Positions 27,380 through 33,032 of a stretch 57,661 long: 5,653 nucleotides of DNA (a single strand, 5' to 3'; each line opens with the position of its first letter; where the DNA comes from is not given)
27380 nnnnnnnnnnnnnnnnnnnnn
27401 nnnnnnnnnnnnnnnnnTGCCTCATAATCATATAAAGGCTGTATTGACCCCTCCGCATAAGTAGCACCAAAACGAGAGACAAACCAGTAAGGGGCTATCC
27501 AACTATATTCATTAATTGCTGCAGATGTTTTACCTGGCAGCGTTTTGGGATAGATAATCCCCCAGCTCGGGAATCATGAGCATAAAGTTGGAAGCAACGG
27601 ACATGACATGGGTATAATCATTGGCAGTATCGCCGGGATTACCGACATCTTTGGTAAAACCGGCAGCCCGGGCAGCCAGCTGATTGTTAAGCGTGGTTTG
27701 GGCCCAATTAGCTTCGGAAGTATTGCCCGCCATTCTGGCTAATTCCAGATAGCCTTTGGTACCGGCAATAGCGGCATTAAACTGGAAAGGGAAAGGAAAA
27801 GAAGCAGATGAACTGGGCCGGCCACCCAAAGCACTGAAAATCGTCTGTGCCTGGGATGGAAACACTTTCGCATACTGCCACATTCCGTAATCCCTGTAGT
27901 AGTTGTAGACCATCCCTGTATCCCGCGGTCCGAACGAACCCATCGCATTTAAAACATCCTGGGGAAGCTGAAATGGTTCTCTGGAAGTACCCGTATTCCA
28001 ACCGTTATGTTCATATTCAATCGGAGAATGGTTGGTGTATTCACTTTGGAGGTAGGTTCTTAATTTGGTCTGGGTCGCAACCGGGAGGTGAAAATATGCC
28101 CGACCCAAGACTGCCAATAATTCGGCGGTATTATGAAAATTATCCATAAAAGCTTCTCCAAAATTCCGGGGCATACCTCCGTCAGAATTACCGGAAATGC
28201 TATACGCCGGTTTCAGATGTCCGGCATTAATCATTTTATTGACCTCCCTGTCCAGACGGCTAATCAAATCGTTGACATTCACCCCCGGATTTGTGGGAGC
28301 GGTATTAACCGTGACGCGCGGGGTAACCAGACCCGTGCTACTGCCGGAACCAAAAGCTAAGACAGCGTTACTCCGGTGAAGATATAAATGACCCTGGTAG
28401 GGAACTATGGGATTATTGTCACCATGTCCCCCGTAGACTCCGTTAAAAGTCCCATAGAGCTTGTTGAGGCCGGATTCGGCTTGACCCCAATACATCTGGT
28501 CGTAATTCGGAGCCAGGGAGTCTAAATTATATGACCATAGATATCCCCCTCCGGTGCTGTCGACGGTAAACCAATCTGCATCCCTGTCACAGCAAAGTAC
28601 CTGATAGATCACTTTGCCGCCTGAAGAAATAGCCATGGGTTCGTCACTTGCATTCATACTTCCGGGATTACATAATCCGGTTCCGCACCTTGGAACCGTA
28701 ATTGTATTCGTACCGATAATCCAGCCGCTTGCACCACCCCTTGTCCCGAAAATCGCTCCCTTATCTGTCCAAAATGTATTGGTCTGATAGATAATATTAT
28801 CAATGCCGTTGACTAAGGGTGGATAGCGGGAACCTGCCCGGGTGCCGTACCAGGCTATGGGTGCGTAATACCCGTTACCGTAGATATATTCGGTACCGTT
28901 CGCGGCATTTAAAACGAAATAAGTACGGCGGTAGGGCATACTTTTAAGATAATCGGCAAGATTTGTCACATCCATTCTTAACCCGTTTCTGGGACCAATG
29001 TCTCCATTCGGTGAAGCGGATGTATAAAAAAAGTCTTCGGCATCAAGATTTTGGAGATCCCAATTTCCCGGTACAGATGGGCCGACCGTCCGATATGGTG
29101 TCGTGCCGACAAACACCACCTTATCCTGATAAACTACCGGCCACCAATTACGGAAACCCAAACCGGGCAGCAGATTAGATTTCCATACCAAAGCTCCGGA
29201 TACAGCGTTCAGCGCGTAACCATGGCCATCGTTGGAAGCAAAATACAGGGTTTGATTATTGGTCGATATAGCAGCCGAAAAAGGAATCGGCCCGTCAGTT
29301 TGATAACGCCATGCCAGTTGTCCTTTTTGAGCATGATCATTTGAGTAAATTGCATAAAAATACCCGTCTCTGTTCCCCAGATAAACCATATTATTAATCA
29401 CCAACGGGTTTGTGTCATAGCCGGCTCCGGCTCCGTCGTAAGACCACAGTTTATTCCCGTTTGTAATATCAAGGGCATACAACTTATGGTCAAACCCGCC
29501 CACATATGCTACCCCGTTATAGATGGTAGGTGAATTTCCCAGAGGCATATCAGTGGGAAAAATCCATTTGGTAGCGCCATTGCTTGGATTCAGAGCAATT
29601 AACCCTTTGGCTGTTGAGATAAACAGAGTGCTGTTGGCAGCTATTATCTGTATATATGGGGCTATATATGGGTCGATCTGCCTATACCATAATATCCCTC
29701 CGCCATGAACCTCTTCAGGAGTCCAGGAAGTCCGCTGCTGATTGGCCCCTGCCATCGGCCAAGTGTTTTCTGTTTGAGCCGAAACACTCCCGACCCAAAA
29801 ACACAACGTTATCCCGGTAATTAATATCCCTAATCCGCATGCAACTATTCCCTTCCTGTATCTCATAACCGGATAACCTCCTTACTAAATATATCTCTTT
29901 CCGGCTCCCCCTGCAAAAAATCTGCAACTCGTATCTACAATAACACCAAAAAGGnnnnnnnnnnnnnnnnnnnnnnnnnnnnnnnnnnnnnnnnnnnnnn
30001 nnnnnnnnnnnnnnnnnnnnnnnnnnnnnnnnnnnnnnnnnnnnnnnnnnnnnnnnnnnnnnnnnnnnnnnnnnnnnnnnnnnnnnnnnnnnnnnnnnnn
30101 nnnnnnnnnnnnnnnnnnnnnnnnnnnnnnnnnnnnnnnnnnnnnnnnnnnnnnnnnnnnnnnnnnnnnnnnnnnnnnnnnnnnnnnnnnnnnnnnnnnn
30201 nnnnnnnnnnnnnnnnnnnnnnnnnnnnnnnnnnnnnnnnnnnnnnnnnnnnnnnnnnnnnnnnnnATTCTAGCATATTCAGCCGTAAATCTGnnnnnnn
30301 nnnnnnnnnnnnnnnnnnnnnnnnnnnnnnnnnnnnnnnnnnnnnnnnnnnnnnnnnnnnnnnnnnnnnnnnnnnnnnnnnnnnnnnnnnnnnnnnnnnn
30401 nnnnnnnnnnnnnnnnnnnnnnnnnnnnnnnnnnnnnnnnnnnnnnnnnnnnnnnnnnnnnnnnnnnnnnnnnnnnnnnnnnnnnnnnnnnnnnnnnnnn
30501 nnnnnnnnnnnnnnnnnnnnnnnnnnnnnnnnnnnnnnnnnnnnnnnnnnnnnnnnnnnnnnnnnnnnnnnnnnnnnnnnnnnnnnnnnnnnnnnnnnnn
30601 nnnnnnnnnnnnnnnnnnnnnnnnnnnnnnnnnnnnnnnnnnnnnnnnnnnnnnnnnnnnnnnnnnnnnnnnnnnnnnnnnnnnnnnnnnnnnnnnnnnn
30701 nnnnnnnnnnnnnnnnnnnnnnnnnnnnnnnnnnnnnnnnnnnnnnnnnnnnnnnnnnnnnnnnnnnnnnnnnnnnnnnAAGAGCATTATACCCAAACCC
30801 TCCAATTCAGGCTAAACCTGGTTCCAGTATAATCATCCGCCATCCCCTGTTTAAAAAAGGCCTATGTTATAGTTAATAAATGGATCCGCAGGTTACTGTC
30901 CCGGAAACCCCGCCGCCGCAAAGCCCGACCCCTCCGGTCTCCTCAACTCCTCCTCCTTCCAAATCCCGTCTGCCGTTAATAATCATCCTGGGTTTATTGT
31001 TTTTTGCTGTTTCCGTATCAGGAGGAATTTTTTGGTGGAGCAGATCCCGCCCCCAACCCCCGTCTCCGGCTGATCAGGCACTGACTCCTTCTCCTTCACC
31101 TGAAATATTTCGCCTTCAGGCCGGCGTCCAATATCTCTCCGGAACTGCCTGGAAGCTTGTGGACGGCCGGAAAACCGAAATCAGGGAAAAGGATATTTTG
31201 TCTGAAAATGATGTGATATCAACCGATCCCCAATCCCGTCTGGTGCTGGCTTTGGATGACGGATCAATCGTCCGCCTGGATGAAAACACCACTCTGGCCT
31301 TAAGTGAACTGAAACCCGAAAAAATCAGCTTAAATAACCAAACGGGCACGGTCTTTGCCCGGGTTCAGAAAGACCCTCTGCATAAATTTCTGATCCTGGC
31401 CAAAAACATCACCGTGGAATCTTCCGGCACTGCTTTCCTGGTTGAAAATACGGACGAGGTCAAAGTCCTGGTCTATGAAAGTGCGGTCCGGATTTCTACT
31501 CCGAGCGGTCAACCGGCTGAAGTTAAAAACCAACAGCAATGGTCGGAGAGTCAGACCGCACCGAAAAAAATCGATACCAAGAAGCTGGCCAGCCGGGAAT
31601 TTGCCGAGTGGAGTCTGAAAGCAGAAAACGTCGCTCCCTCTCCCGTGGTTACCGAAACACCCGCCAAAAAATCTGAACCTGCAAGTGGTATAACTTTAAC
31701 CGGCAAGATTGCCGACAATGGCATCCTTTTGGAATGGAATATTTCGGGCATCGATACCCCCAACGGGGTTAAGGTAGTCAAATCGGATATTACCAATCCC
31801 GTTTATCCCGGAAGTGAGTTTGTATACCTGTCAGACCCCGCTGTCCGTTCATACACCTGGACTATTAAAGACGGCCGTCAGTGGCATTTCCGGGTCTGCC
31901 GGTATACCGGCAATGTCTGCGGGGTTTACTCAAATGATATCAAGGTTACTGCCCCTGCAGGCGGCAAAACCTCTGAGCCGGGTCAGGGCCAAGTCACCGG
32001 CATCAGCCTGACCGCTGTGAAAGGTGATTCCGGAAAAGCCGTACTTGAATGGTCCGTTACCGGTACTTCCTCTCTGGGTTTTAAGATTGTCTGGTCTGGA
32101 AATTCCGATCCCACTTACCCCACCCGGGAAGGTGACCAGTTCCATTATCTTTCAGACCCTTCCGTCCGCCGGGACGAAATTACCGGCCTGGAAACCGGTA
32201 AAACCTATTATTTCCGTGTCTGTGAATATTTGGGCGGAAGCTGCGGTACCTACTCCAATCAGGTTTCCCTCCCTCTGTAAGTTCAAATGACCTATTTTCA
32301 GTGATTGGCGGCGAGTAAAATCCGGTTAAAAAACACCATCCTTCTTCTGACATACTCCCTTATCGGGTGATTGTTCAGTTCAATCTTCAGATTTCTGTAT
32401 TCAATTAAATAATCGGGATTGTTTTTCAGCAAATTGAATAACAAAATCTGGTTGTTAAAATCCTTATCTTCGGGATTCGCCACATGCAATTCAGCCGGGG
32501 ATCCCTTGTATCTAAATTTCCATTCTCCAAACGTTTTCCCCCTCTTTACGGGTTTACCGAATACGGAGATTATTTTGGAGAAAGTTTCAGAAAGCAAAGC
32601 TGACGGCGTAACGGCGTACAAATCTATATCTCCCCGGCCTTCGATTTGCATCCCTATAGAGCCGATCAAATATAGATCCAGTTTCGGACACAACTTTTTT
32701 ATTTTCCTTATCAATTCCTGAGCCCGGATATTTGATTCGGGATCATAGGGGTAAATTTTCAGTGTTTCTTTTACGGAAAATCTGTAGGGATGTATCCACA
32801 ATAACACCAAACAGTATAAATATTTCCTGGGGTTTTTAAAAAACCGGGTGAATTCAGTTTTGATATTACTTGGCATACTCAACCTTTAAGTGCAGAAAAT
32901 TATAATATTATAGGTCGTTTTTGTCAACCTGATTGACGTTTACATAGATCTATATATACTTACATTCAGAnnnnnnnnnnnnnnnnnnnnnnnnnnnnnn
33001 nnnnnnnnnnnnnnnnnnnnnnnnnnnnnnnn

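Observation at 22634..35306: Family of four secreted proteins with virtually identical dockerin tails: a candidate 'CPR-osome'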

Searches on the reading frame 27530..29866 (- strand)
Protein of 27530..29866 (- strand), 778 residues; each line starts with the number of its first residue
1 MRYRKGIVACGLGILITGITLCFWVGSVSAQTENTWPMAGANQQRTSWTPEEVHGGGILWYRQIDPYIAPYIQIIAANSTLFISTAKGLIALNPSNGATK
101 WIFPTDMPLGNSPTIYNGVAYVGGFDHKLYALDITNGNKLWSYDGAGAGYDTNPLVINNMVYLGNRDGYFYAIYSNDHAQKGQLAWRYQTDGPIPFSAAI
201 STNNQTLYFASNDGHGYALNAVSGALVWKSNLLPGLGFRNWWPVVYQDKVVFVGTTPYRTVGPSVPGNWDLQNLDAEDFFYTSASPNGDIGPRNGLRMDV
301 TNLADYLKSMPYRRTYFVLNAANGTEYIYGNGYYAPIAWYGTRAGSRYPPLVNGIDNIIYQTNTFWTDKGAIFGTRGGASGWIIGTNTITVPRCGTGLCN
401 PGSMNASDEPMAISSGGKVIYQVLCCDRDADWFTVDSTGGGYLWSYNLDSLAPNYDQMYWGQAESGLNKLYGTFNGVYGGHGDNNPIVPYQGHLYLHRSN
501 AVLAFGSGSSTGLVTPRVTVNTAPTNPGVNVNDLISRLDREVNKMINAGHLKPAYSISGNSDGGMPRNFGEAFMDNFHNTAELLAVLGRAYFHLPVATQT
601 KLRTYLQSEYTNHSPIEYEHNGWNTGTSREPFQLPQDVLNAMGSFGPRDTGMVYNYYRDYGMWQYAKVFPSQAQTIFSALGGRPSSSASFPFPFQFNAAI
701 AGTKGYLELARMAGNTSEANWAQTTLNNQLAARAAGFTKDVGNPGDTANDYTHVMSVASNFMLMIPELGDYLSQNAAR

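Call 3: search_protein_families(library=pfam, proteins=[window:27530-29866:-], max_evalue=0.01)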
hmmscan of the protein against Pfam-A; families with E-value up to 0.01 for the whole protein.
window:27530-29866:- (778 aa): 3 families
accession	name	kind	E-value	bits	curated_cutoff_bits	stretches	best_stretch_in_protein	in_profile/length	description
PF13360.13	PQQ_2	-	3.4e-22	79.7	27.6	2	88-232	3-146/233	Outer membrane protein assembly factor BamB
PF13570.13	Beta-prop_ACSF4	-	1.8e-20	74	133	2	157-256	60-153/329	Beta-alanine-activating enzyme, beta-propeller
PF01011.28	PQQ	-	5.9e-05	22.4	26.7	0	75-121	54-103/595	Glucose/ethanol/alcohol dehydrogenase, beta-propeller domain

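Call 13: search_protein_families(library=ncbifam, proteins=[window:27530-29866:-], max_evalue=0.001)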
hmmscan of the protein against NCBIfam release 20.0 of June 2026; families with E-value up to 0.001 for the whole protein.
window:27530-29866:- (778 aa): 4 families
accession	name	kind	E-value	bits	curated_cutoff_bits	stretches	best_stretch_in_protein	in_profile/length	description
TIGR03300.1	assembly_YfgL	equivalog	1.4e-16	60.2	285.2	2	75-174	102-206/377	outer membrane protein assembly factor BamB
NF008351.0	PRK11138.1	equivalog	8.6e-10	37.6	423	1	75-251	157-339/394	outer membrane protein assembly factor BamB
NF053615.1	SerThrKinAfsKStmc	equivalog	2.8e-09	36.2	1300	1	74-173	701-799/809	protein serine/threonine kinase AfsK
TIGR03075.1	PQQ_enz_alc_DH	subfamily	4.2e-08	32.3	480.05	1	148-232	59-148/530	PQQ-dependent dehydrogenase, methanol/ethanol family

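Call 25: search_solved_structures(query=window:27530-29866:-, max_evalue=1)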
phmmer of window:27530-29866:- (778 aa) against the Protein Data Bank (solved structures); distinct sequences matched with E-value up to 1: 44.
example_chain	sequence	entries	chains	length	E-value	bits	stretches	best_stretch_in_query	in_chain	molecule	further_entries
6tjg_A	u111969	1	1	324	2.3e-50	174.8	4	90-228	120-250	Cake8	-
6tji_A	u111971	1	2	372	4.4e-41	144.1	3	89-220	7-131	Cake10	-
6tjh_A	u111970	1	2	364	5.7e-40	140.4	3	90-220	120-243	Cake9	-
8prj_A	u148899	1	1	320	8.3e-37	130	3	89-220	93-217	v31Bagel8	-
8pra_A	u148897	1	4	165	1.5e-29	106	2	90-220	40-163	Cell surface protein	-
6tjf_A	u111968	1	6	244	2.6e-27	98.5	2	90-220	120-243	Cake6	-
7awz_A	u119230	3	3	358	6.6e-27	97.2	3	90-220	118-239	Scone-E | SconeE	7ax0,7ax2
6tje_A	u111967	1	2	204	8.7e-27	96.8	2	91-220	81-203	Cake5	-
3hxj_A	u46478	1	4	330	1.8e-24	89.2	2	75-221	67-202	Pyrrolo-quinoline quinone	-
7eq5_A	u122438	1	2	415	3e-22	81.8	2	74-255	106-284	Membrane associated protein kinase with beta-propeller domain, pyrrolo-quinoline quinone b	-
7evf_AA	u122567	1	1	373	9.8e-22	80.1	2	74-255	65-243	PQQ_3 domain-containing protein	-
7dxn_A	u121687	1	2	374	6.3e-20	74.1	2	75-255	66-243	Membrane associated protein kinase with beta-propeller domain, pyrrolo-quinoline quinone b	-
8prs_A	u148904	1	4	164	2.7e-18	68.8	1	75-229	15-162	nvBagel4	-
6tjd_A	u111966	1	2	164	8e-18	67.2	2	74-220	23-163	Cake4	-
6tjc_A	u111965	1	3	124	4.8e-14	54.7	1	96-220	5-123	Cake3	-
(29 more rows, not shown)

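Call 87: search_protein_families(library=phrogs, proteins=[window:27530-29866:-], max_evalue=0.001)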
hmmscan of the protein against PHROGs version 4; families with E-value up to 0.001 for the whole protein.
window:27530-29866:- (778 aa): 0 families

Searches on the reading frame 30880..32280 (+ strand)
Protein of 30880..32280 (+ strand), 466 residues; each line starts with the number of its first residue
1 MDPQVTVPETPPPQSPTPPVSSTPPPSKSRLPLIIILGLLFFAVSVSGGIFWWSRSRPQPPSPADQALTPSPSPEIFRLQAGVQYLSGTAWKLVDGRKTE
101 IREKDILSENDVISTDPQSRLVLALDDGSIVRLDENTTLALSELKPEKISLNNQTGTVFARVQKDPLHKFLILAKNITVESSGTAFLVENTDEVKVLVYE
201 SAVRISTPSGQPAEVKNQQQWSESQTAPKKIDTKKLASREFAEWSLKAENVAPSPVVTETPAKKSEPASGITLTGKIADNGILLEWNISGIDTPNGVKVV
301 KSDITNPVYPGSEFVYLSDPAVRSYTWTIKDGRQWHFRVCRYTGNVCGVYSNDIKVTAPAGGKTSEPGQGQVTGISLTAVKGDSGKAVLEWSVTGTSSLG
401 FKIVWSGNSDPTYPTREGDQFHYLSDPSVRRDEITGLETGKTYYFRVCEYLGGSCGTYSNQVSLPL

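Call 3: search_protein_families(library=pfam, proteins=[window:30880-32280:+], max_evalue=0.01)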
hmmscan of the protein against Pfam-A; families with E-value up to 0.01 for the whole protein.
window:30880-32280:+ (466 aa): 2 families
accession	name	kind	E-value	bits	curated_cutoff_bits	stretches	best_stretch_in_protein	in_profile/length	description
PF04773.18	FecR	-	2.1e-13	50.9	24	1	111-204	1-97/97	FecR protein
PF00041.27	fn3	-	2.2e-05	25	25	1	372-463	3-82/84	Fibronectin type III domain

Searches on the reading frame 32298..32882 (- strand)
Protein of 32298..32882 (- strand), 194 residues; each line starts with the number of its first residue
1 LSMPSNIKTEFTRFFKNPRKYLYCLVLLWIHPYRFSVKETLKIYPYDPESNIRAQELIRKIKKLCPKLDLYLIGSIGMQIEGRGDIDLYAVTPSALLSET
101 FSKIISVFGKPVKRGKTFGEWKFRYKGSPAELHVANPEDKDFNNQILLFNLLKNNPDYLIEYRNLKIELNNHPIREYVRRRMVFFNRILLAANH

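Call 22: search_protein_families(library=pfam, proteins=[window:32298-32882:-], max_evalue=0.1)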
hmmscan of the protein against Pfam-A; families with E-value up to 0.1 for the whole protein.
window:32298-32882:- (194 aa): 1 family
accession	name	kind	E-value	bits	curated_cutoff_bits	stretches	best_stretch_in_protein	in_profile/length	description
PF04229.20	GrpB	-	4.6e-08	33.8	25.5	1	41-189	2-157/159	GrpB protein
